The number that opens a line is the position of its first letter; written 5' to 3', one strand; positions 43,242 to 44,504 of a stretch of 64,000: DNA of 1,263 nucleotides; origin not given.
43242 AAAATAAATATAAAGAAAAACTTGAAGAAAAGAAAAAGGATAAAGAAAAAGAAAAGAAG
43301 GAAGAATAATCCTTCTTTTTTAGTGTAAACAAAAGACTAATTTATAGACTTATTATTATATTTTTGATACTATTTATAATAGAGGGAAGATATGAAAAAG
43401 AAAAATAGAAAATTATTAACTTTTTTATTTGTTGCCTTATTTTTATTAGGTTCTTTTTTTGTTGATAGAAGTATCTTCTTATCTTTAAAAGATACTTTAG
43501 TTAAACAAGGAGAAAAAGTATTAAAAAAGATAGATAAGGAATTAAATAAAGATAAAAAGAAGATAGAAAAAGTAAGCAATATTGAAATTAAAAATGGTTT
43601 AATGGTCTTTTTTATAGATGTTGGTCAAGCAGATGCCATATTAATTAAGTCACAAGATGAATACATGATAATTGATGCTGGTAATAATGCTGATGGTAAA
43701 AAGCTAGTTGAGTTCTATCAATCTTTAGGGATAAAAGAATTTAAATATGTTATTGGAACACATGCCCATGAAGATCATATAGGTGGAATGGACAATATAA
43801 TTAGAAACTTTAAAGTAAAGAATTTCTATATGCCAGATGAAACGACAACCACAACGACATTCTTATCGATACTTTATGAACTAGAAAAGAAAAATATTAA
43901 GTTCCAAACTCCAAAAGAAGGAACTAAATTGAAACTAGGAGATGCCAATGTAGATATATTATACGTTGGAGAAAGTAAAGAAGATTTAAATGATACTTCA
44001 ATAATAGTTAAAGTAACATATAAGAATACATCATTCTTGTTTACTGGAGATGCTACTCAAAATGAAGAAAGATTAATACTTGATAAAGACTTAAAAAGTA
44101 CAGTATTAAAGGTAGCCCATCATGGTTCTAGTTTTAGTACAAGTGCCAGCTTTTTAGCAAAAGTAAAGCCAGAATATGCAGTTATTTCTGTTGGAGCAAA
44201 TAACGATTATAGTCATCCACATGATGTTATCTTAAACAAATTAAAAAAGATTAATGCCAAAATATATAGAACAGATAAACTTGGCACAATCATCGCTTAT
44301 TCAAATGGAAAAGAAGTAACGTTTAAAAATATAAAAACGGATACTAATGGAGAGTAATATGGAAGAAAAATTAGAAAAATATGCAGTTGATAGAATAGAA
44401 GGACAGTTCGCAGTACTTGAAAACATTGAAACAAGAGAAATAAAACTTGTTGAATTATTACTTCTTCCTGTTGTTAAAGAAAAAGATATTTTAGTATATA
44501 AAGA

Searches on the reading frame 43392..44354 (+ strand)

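Call 73: search_protein_families(library=pfam, proteins=[window:43392-44354:+], max_evalue=0.00001)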
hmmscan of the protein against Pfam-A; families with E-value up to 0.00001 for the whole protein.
window:43392-44354:+ (321 aa): 2 families
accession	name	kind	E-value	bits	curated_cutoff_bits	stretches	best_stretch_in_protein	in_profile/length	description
PF00753.33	Lactamase_B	-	4.6e-25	89.1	22.7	1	76-268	2-195/196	Metallo-beta-lactamase superfamily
PF12706.13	Lactamase_B_2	-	8.1e-07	29.3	27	1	112-226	26-148/200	Beta-lactamase superfamily domain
